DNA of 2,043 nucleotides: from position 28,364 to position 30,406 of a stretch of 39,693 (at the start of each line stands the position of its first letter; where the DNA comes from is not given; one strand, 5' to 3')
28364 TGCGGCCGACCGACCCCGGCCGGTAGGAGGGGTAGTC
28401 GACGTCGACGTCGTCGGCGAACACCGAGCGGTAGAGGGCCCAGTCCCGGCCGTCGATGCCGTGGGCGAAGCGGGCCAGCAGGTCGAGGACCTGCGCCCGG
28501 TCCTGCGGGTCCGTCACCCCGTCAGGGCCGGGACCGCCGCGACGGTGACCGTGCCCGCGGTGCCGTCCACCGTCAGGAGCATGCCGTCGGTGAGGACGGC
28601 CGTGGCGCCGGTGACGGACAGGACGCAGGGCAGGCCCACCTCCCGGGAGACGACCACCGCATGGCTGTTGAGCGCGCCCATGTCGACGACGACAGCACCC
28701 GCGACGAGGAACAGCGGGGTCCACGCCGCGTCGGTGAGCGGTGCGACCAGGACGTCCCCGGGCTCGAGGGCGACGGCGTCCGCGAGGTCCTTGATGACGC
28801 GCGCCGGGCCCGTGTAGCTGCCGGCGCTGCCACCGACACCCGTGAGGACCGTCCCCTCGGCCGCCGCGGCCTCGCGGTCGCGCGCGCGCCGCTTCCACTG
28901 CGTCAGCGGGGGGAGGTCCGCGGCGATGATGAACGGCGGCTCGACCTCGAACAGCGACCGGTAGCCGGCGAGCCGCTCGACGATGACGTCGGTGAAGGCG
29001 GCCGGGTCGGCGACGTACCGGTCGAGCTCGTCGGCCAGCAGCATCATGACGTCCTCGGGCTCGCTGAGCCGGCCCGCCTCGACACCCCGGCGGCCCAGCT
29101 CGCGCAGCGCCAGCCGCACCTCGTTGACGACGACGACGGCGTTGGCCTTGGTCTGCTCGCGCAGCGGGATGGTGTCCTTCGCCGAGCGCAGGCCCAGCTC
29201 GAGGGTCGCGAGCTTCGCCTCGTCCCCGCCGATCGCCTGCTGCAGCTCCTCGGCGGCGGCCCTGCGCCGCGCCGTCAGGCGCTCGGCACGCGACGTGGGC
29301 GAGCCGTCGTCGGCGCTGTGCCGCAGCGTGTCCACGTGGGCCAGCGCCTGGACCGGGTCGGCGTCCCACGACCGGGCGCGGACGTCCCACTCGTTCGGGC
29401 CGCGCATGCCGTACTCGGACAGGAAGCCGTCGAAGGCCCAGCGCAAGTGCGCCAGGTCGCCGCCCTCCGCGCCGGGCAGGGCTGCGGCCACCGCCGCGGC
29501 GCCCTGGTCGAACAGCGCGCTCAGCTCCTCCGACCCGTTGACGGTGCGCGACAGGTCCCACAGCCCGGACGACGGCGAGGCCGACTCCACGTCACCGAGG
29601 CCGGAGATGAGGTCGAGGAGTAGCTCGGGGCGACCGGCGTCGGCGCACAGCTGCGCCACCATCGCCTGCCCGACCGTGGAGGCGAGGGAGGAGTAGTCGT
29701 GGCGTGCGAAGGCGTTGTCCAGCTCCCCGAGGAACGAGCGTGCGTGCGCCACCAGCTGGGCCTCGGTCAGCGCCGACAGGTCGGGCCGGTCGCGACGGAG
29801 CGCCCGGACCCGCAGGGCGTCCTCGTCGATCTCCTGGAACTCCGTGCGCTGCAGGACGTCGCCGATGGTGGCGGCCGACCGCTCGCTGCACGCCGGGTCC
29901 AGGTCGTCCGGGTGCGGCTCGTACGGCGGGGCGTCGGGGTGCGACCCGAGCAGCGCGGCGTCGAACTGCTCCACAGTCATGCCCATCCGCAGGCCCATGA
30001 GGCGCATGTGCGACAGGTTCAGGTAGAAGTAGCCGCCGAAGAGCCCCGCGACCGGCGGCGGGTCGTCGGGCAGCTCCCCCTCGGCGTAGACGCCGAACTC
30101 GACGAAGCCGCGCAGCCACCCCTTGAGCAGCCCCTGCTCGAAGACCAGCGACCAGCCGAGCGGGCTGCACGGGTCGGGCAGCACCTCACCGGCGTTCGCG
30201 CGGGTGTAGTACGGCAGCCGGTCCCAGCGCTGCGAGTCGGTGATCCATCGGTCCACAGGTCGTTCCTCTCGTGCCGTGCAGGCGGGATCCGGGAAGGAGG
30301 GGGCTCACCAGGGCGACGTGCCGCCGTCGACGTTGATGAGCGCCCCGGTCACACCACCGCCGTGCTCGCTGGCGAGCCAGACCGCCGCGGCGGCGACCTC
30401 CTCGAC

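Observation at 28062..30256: RPH/PEP-synthase-like swivel-His protein without any ATP-grasp domain, coupled to an NTF2-like protein at the end of an oxygenase operon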

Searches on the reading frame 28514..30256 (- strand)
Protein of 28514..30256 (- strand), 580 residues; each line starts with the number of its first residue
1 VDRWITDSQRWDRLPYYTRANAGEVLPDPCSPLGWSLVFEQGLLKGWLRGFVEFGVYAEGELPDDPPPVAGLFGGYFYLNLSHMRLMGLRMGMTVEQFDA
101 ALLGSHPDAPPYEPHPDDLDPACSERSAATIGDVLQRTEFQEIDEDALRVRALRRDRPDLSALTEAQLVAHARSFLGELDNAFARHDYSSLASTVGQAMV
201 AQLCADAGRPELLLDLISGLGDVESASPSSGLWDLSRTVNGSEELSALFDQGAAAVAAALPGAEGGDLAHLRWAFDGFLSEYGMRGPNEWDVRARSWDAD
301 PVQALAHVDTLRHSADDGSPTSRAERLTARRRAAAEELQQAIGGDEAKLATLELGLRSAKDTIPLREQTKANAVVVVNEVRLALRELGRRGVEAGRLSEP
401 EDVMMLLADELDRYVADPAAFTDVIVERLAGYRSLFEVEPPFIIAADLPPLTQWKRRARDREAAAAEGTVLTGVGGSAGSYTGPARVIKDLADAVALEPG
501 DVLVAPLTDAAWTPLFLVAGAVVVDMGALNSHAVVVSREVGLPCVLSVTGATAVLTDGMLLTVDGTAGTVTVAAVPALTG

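Call 6: search_protein_families(library=pfam, proteins=[window:28514-30256:-], max_evalue=0.01)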
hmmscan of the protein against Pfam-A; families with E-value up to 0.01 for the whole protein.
window:28514-30256:- (580 aa): 1 family
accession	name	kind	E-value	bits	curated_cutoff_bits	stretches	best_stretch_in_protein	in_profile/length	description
PF00391.29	PEP-utilizers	-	7.8e-19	67.5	23.1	1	498-568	2-72/72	PEP-utilising enzyme, mobile domain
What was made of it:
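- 28532..28861 (-): PEP-utilizers swivel (mobile) domain, about residues 466-575, with the catalytic His532 (codon 28661-28663). PF00391 at residues 498-568, E 7.8e-19 (call 6).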

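Call 7: search_protein_families(library=ncbifam, proteins=[window:28514-30256:-], max_evalue=0.01)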
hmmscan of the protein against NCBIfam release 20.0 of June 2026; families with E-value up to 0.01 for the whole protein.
window:28514-30256:- (580 aa): 23 families
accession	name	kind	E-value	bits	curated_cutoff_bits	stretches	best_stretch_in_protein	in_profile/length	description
NF052632.1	undecylprod_RedH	equivalog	1.2e-42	146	1350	1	217-572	530-877/880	undecylprodigiosin ligase RedH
NF004878.0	PRK06241.1-3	subfamily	6.8e-42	143.6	945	1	234-572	554-888/891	phosphoenolpyruvate synthase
NF041857.1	RIF_Ptrans_rph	equivalog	1.7e-39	135.9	999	1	256-572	553-863/864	rifamycin-inactivating phosphotransferase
NF004877.0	PRK06241.1-2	subfamily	3.9e-38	131.3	866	1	244-572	544-867/869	phosphoenolpyruvate synthase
NF052631.1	prodigiosin_PigC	equivalog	5.1e-38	130.5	1300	1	230-572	543-881/883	prodigiosin ligase PigC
NF004881.0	PRK06241.2-2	equivalog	5.9e-37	127.4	883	1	159-572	478-889/898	phosphoenolpyruvate synthase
NF004880.0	PRK06241.2-1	equivalog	4.5e-35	120.8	972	1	266-571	539-835/837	phosphoenolpyruvate synthase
NF004520.0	PRK05865.1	equivalog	1e-32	113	1509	1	366-573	641-837/854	sugar epimerase family protein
NF004879.0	PRK06241.1-4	equivalog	3.2e-30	105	976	1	270-572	569-867/868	phosphoenolpyruvate synthase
NF000283.1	RPH_KJ151292.1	equivalog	3.9e-27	94.8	1700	1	257-571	554-862/865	rifamycin-inactivating phosphotransferase Rph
NF006153.0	PRK08296.1-5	subfamily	7.9e-26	90.6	578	1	458-572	491-605/608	hypothetical protein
NF005057.0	PRK06464.1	equivalog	5.7e-25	87.5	598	1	450-573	334-463/798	phosphoenolpyruvate synthase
NF004882.0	PRK06241.2-3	equivalog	1.5e-23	82.9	850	1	214-571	483-817/827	phosphoenolpyruvate synthase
NF004883.0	PRK06241.2-4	equivalog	1.9e-23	82.6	1063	1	209-571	546-911/928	phosphoenolpyruvate synthase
TIGR01418.1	PEP_synth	equivalog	6.8e-23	80.9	739.75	1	450-569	328-452/784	pyruvate, water dikinase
NF004531.0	PRK05878.1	equivalog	4.6e-08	32.1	456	1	462-572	345-456/534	pyruvate, phosphate dikinase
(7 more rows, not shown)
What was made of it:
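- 28514..30256 (-): Target gene: 580-aa H-type component, consisting of an acceptor-binding RIF-BD-like domain plus a phospho-His swivel domain, of a split RPH-like small-molecule dikinase. Pfam and NCBIfam results (calls 6, 7).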

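Call 8: search_solved_structures(query=window:28514-30256:-, max_evalue=1, show_alignments=2)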
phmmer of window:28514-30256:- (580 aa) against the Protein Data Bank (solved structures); distinct sequences matched with E-value up to 1: 21.
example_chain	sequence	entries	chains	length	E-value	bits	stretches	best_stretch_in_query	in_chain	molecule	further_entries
5fbs_A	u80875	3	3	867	3.2e-28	101.7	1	264-571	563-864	Phosphoenolpyruvate synthase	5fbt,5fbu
5hv1_A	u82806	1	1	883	3.4e-28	101.6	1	264-571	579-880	Phosphoenolpyruvate synthase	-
5hv2_A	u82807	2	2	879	3.4e-28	101.6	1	264-571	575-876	Phosphoenolpyruvate synthase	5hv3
8a8e_A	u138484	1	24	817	7.7e-19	70.8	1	449-577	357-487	Phosphoenolpyruvate synthase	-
9dae_A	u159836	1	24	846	2.5e-16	62.5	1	469-573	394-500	Phosphoenolpyruvate synthase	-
2ols_A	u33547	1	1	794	1.4e-13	53.4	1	468-568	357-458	Phosphoenolpyruvate synthase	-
2e28_A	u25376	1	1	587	2.8e-09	39.2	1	477-570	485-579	Pyruvate kinase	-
6sa7_A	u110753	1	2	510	0.0025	19.6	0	386-438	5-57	DARPin-Armadillo fusion C8long83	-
5le2_A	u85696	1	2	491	0.0077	17.9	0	386-438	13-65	DDD_D12_15_D12_15_D12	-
3t05_A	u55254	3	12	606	0.012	17.3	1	471-570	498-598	Pyruvate kinase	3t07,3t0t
3jqh_A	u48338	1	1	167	0.015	17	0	126-181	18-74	C-type lectin domain family 4 member M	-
8qzn_A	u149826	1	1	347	0.019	16.6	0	386-438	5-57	DARPin-Armadillo fusion protein with Tyrosin pocket and linked target peptide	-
5woy_A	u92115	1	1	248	0.023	16.4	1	508-572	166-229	Phosphoenolpyruvate-protein phosphotransferase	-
6sa8_A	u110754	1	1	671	0.024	16.3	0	207-277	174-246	ring-like DARPin-Armadillo fusion H83_D01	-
6sh9_B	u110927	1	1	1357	0.057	15.1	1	365-438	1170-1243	Endo-alpha-N-acetylgalactosaminidase,DARPin 4b D12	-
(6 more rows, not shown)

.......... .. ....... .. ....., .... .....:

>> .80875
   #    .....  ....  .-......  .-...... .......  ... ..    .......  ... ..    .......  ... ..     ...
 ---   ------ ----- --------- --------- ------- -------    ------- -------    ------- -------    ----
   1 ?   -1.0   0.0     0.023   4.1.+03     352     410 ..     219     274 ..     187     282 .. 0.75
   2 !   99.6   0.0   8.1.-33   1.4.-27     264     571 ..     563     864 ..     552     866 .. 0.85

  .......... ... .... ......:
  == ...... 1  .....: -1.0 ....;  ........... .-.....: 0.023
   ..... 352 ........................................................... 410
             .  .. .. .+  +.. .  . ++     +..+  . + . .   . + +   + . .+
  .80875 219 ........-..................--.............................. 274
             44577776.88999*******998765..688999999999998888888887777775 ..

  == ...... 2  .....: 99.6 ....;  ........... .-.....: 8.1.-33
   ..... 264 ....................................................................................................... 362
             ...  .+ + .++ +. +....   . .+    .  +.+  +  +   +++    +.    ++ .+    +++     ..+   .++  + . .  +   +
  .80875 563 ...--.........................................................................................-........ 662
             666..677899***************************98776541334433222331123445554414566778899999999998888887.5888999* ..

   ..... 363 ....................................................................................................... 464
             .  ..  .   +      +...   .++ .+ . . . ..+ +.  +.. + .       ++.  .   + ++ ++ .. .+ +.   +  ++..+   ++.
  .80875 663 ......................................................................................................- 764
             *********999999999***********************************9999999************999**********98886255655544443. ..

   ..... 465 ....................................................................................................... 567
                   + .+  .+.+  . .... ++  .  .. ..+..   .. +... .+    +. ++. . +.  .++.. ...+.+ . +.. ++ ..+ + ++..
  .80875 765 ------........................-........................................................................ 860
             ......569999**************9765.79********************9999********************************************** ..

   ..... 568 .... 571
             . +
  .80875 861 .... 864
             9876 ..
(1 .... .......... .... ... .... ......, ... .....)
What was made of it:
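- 29147..29161 (-): Codons for R366, E367 and K370. They are counterparts of RPH-Lm Arg666, Glu667 and Lys670, which position the phospho-His for transfer to the acceptor. Alignment to 5fbs (call 8).
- On RPH-like small-molecule dikinase superfamily (acceptor-binding RIF-BD-like domain plus swivel His): R366 and E367 align to it (call 8).
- The Arg-Glu pair and the Lys align to RPH-Lm 666, 667 and 670 (call 8).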

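Call 10: find_homologous_proteins(query=window:28514-30256:-, max_evalue=0.00001)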
Query window:28514-30256:- (580 aa): 1759 proteins with E <= 0.00001 among 8000 candidates; the best 120 are listed.
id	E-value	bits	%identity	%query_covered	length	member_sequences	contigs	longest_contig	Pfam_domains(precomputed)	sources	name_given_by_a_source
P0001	0.0e+0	1282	100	100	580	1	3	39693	PF00391.30,PF27448.1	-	-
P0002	0.0e+0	1162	89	100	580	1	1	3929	PF00391.30,PF27448.1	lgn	-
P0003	0.0e+0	1141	87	100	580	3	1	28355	PF00391.30,PF27448.1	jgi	jgi:phosphohistidine swiveling domain-containing protein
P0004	0.0e+0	1137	87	99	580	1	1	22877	PF00391.30,PF27448.1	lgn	-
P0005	0.0e+0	1130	87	100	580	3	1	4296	PF00391.30,PF27448.1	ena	-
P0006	0.0e+0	1128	87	100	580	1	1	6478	PF00391.30,PF27448.1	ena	-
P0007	0.0e+0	1123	87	100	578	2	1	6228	PF00391.30,PF27448.1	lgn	-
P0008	0.0e+0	1120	86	100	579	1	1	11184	PF00391.30,PF27448.1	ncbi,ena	-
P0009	0.0e+0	1118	86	100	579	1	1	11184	PF00391.30,PF27448.1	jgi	-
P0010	0.0e+0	1115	86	100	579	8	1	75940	PF00391.30,PF27448.1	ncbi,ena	-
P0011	0.0e+0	1114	86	100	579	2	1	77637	PF00391.30,PF27448.1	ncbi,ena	-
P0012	0.0e+0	1105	85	100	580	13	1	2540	PF00391.30,PF27448.1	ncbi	-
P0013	0.0e+0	1099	85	100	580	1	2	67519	PF00391.30,PF27448.1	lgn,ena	-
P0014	0.0e+0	1092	85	98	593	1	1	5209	PF00391.30,PF27448.1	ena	-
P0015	0.0e+0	1064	82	99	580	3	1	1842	PF00391.30,PF27448.1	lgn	-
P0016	0.0e+0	1061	83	100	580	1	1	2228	PF00391.30,PF27448.1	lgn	-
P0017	0.0e+0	1039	82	99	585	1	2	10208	PF00391.30,PF27448.1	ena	-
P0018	0.0e+0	1038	81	99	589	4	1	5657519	PF00391.30,PF27448.1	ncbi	ncbi:PEP-utilizing enzyme [Geodermatophilus sp. URMC 64]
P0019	0.0e+0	1037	81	100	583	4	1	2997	PF00391.30,PF27448.1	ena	-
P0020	0.0e+0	1035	81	99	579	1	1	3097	PF00391.30,PF27448.1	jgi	jgi:phosphohistidine swiveling domain-containing protein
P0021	0.0e+0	1034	80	100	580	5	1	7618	PF00391.30,PF27448.1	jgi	jgi:phosphohistidine swiveling domain-containing protein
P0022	0.0e+0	1033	81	99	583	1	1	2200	PF00391.30,PF27448.1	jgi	jgi:rifampicin phosphotransferase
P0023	0.0e+0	1033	81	99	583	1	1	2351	PF00391.30,PF27448.1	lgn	-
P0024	0.0e+0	1032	79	100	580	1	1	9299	PF00391.30,PF27448.1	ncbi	-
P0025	0.0e+0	1031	81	99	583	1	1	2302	PF00391.30,PF27448.1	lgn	-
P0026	0.0e+0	1030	81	99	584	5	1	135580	PF00391.30,PF27448.1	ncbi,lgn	-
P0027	0.0e+0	1028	80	99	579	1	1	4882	PF00391.30,PF27448.1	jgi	jgi:pyruvate,water dikinase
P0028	0.0e+0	1027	80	99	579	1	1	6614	PF00391.30,PF27448.1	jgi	jgi:phosphohistidine swiveling domain-containing protein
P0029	0.0e+0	1026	80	99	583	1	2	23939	PF00391.30,PF27448.1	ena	-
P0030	0.0e+0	1026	80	99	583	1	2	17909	PF00391.30,PF27448.1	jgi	jgi:pyruvate,water dikinase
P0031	0.0e+0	1026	80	99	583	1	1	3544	PF00391.30,PF27448.1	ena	-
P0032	0.0e+0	1026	81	99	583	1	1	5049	PF00391.30,PF27448.1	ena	-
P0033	0.0e+0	1025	80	99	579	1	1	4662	PF00391.30,PF27448.1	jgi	jgi:rifampicin phosphotransferase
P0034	0.0e+0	1024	79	99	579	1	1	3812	PF00391.30,PF27448.1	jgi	-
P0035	0.0e+0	1024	80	99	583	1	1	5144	PF00391.30,PF27448.1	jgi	jgi:rifampicin phosphotransferase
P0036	0.0e+0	1023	80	99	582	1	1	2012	PF00391.30,PF27448.1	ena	-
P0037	0.0e+0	1022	80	99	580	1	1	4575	PF00391.30,PF27448.1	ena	-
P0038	0.0e+0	1021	80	99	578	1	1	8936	PF00391.30,PF27448.1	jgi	jgi:pyruvate,water dikinase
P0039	0.0e+0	1021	80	99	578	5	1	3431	PF00391.30,PF27448.1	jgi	jgi:rifampicin phosphotransferase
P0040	0.0e+0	1021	80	99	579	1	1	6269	PF00391.30,PF27448.1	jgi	jgi:pyruvate,water dikinase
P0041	0.0e+0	1019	80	99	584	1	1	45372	PF00391.30,PF27448.1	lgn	-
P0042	0.0e+0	1019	80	99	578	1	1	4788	PF00391.30,PF27448.1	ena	-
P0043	0.0e+0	1018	80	99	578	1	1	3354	PF00391.30,PF27448.1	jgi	jgi:pyruvate,water dikinase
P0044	0.0e+0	1018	80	99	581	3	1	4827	PF00391.30,PF27448.1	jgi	jgi:rifampicin phosphotransferase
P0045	0.0e+0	1016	80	99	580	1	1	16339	PF00391.30,PF27448.1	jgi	jgi:pyruvate,water dikinase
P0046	0.0e+0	1016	79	99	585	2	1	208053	PF00391.30,PF27448.1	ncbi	ncbi:PEP-utilizing enzyme [Geodermatophilus sp. SYSU D00691]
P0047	0.0e+0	1015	79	99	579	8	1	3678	PF00391.30,PF27448.1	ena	-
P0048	0.0e+0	1013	80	99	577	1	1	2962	PF00391.30,PF27448.1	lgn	-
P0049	0.0e+0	1013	79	100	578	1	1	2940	PF00391.30,PF27448.1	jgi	jgi:pyruvate,water dikinase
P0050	0.0e+0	1012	79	99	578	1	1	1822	PF00391.30,PF27448.1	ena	-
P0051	0.0e+0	1010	79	99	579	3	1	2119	PF00391.30,PF27448.1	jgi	jgi:phosphohistidine swiveling domain-containing protein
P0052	2.7e-297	1005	79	99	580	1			PF00391.30,PF27448.1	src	-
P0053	3.6e-296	1001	79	99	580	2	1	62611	PF00391.30,PF27448.1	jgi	jgi:pyruvate,water dikinase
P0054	7.8e-296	1000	78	99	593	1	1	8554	PF00391.30,PF27448.1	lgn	-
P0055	9.4e-288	974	76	99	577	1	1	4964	PF00391.30,PF27448.1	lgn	-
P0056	2.3e-285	966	76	99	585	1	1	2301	PF00391.30,PF27448.1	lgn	-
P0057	8.2e-280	947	74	99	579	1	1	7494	PF00391.30,PF27448.1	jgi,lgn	jgi:phosphohistidine swiveling domain-containing protein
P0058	4.0e-278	942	74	100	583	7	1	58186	PF00391.30,PF27448.1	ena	-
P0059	7.6e-275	931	72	100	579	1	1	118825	PF00391.30,PF27448.1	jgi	jgi:phosphohistidine swiveling domain-containing protein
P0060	8.2e-270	914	72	99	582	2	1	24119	PF00391.30,PF27448.1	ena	-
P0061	5.8e-269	911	72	99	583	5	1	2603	PF00391.30,PF27448.1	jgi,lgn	jgi:pyruvate,water dikinase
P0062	4.5e-267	905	71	99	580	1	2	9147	PF00391.30,PF27448.1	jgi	-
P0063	5.0e-267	905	72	98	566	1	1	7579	PF00391.30,PF27448.1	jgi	-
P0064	8.9e-267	904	71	99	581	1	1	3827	PF00391.30,PF27448.1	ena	-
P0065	5.5e-266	902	72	99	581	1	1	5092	PF00391.30,PF27448.1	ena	-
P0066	6.0e-266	902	71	99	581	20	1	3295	PF00391.30,PF27448.1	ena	-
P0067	1.1e-265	901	71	99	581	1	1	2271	PF00391.30,PF27448.1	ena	-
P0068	1.5e-265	900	71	99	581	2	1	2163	PF00391.30,PF27448.1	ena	-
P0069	3.0e-264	896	72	99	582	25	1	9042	PF00391.30,PF27448.1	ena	-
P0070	3.4e-264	896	71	99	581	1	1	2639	PF00391.30,PF27448.1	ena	-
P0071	5.7e-264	895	72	98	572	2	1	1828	PF00391.30,PF27448.1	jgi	jgi:pyruvate,water dikinase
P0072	3.1e-262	889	70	100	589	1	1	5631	PF00391.30,PF27448.1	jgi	jgi:rifampicin phosphotransferase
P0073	4.4e-262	889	71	99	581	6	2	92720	PF00391.30,PF27448.1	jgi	jgi:rifampicin phosphotransferase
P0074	7.8e-262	888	71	99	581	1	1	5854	PF00391.30,PF27448.1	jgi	jgi:rifampicin phosphotransferase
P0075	3.4e-254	863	70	98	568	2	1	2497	PF00391.30,PF27448.1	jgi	jgi:phosphohistidine swiveling domain-containing protein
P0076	5.6e-249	845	67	100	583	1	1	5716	PF00391.30,PF27448.1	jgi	jgi:pyruvate,water dikinase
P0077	8.0e-243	825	65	98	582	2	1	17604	PF00391.30,PF27448.1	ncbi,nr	ncbi:MAG TPA: PEP-utilizing enzyme [Jatrophihabitans sp.]|nr:PEP-utilizing enzyme [Jatrophihabitans 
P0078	3.0e-241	820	66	99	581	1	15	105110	PF00391.30,PF27448.1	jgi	jgi:phosphohistidine swiveling domain-containing protein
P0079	2.2e-240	817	66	99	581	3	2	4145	PF00391.30,PF27448.1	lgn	-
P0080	6.0e-240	816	65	99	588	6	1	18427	PF00391.30,PF27448.1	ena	-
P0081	8.7e-240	815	66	98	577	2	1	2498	PF00391.30,PF27448.1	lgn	-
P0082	1.5e-238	811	65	99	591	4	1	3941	PF00391.30,PF27448.1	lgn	-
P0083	4.5e-238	809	65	99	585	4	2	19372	PF00391.30,PF27448.1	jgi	jgi:rifampicin phosphotransferase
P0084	1.5e-237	808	65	99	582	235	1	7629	PF00391.30,PF27448.1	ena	-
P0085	9.8e-237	805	67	99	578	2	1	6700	PF00391.30,PF27448.1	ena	-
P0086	2.3e-236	804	66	98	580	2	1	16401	PF00391.30,PF27448.1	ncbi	-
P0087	2.6e-235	800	67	96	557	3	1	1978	PF00391.30,PF27448.1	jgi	jgi:pyruvate,water dikinase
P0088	3.1e-235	800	65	99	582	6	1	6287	PF00391.30,PF27448.1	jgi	jgi:pyruvate,water dikinase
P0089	1.1e-234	798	66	99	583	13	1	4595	PF00391.30,PF27448.1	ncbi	-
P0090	1.5e-234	798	66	99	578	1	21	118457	PF00391.30,PF27448.1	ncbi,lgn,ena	-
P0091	1.5e-234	798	66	99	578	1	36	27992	PF00391.30,PF27448.1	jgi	jgi:pyruvate,water dikinase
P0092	1.7e-234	798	66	99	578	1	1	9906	PF00391.30,PF27448.1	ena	-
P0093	1.9e-234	797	66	99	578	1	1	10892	PF00391.30,PF27448.1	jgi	jgi:pyruvate,water dikinase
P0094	2.4e-234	797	66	99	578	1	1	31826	PF00391.30,PF27448.1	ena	-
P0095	2.6e-234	797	66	99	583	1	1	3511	PF00391.30,PF27448.1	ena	-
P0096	2.6e-234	797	66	99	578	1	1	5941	PF00391.30,PF27448.1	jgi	jgi:pyruvate,water dikinase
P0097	3.4e-234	797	66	99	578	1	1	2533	PF00391.30,PF27448.1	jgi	-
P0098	4.4e-234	796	64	99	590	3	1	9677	PF00391.30,PF27448.1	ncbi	ncbi:MAG TPA: PEP-utilizing enzyme [Pseudonocardiaceae bacterium]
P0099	5.2e-234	796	66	98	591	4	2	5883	PF00391.30,PF27448.1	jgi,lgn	jgi:pyruvate,water dikinase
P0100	6.7e-234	796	65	98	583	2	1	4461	PF00391.30,PF27448.1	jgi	jgi:rifampicin phosphotransferase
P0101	8.2e-234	795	67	98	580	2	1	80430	PF00391.30,PF27448.1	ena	-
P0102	1.0e-233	795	65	98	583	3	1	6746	PF00391.30,PF27448.1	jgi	jgi:rifampicin phosphotransferase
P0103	1.3e-233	795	66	99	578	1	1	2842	PF00391.30,PF27448.1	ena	-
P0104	2.0e-233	794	66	99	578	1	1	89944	PF00391.30,PF27448.1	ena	-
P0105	3.0e-233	794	66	99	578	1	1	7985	PF00391.30,PF27448.1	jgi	jgi:pyruvate,water dikinase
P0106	3.0e-233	794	64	99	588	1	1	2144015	PF00391.30,PF27448.1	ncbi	-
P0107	3.7e-233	793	66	99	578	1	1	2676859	PF00391.30,PF27448.1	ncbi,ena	-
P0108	4.1e-233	793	65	98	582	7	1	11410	PF00391.30,PF27448.1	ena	-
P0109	5.4e-233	793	64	99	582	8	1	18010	PF00391.30,PF27448.1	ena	-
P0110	8.4e-233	792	65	99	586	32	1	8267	PF00391.30,PF27448.1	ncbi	-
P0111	8.9e-233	792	63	99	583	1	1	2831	PF00391.30,PF27448.1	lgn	-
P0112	1.2e-232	792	66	99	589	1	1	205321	PF00391.30,PF27448.1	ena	-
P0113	1.4e-232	791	65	99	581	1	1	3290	PF00391.30,PF27448.1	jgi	jgi:rifampicin phosphotransferase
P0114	1.9e-232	791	65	99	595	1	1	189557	PF00391.30,PF27448.1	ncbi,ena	-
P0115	2.0e-232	791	65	97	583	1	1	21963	PF00391.30,PF27448.1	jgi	jgi:rifampicin phosphotransferase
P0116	2.3e-232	791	63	99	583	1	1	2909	PF00391.30,PF27448.1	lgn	-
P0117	3.2e-232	790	65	99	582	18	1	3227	PF00391.30,PF27448.1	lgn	-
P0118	5.1e-232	789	65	99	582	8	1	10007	PF00391.30,PF27448.1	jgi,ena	jgi:pyruvate,water dikinase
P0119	6.4e-232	789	63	99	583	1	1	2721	PF00391.30,PF27448.1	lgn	-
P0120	6.9e-232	789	66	99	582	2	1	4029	PF00391.30,PF27448.1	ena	-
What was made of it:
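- Checked: 120 listed homologues at 63-89% identity are 557-595 aa long (call 10).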
